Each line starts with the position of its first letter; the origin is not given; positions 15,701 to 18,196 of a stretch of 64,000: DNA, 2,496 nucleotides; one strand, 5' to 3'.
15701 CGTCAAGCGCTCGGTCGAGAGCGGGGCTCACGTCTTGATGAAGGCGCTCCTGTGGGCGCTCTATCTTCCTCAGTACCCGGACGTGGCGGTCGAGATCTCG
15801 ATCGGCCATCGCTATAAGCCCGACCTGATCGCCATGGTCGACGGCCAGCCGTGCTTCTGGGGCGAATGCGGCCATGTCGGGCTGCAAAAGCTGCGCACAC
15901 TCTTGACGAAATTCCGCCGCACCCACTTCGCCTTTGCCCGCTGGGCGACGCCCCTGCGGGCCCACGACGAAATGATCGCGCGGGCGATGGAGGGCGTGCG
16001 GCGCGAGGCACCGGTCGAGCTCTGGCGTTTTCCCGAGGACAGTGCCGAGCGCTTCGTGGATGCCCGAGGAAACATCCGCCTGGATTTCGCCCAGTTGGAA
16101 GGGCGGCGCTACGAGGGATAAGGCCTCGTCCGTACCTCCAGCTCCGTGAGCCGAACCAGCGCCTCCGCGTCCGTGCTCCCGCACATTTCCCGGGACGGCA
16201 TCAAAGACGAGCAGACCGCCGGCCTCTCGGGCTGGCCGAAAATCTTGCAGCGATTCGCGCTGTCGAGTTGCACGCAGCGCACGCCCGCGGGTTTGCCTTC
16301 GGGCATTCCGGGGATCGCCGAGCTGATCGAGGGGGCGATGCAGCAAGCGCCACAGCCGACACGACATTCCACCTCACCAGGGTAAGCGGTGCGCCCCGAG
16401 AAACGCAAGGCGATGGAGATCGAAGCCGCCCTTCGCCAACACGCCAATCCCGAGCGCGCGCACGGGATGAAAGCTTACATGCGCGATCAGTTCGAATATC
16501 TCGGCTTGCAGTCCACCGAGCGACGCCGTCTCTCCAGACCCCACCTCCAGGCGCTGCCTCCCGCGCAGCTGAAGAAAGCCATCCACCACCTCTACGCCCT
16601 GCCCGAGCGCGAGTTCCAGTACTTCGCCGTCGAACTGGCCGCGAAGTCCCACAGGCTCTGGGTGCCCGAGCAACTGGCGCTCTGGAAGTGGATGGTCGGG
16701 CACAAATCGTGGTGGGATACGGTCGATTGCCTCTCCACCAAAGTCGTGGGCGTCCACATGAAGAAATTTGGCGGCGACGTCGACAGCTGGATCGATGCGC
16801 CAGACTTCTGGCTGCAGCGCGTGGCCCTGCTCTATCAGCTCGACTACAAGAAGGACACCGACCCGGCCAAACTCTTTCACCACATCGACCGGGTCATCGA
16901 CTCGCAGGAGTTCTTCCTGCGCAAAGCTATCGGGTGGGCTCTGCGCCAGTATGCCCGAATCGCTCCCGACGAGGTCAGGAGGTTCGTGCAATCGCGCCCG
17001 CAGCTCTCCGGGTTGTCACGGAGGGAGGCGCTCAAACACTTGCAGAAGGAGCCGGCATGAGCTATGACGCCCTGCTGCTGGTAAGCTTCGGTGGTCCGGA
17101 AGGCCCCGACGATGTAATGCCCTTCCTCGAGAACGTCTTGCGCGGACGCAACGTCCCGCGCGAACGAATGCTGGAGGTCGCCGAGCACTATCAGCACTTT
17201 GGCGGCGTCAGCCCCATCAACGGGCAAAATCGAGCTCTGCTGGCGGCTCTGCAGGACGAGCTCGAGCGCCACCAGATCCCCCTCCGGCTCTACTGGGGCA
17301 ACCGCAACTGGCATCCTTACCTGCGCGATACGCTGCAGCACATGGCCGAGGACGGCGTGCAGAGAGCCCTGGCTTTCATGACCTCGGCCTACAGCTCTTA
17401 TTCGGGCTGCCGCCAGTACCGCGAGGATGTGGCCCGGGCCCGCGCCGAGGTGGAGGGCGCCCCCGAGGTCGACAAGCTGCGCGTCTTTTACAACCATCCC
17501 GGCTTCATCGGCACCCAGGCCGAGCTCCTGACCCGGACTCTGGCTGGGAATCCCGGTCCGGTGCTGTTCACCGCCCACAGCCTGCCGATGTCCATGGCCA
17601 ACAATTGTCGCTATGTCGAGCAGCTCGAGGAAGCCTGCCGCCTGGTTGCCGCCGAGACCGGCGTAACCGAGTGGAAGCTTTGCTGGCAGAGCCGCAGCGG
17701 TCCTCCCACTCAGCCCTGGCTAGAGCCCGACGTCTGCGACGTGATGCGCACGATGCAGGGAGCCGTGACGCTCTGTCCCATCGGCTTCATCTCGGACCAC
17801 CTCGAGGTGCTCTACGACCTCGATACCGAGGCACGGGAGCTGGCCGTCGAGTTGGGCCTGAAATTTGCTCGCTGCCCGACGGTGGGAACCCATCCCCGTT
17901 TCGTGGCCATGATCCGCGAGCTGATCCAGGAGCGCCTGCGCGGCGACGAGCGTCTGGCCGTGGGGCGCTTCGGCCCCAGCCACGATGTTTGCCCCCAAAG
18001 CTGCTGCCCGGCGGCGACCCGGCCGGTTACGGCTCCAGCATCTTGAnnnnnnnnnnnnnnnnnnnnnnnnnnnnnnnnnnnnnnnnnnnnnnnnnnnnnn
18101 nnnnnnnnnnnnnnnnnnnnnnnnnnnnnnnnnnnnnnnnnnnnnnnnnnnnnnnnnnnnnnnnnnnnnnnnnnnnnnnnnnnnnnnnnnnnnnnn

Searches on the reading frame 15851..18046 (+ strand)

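Call 50: search_protein_families(library=pfam, proteins=[window:15851-18046:+], max_evalue=0.00001)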
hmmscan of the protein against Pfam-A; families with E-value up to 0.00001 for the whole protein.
window:15851-18046:+ (731 aa): 1 family
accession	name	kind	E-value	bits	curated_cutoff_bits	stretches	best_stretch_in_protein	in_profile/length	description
PF00762.24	Ferrochelatase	-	6.4e-87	291.9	27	1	406-695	2-316/317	Ferrochelatase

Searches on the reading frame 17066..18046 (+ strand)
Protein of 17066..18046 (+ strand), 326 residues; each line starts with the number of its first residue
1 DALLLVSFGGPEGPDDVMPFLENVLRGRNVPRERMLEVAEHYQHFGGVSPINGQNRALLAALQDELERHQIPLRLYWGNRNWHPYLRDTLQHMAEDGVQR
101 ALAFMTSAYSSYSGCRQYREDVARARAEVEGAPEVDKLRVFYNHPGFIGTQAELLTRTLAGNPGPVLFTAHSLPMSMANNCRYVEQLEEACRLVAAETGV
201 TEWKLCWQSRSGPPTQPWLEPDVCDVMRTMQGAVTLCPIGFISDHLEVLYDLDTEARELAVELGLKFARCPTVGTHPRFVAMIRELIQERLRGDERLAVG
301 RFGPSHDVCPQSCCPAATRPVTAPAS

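Call 51: find_homologous_proteins(query=window:17066-18046:+, max_evalue=1e-30)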
Query window:17066-18046:+ (326 aa): 8000 proteins with E <= 1e-30 among 8000 candidates; the best 120 are listed.
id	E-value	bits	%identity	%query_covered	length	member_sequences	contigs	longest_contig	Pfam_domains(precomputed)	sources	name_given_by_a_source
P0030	1.0e-224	763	100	100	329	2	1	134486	PF00762.25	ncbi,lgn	-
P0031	2.1e-183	627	83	98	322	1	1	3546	PF00762.25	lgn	-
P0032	3.3e-181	620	80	96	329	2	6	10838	PF00762.25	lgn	-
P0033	3.0e-177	607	82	98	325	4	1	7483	PF00762.25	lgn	-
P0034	4.9e-168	576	77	96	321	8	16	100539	PF00762.25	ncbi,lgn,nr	ncbi:ferrochelatase [bacterium CPR1]|nr:ferrochelatase [bacterium CPR1]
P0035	3.9e-143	495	70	96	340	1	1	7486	PF00762.25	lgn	-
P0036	8.4e-143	493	68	96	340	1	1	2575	PF00762.25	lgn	-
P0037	1.2e-142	493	68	96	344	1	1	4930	PF00762.25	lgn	-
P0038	8.5e-142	490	68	96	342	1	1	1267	PF00762.25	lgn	-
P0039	1.8e-141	489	66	98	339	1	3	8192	PF00762.25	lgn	-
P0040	1.5e-140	486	67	99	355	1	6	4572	PF00762.25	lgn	-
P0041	1.5e-140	486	66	100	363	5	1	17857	PF00762.25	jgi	-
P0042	1.9e-140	486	67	96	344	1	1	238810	PF00762.25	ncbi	-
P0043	2.3e-140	485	67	96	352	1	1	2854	PF00762.25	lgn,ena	-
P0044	2.6e-140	485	68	97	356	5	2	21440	PF00762.25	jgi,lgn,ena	jgi:ferrochelatase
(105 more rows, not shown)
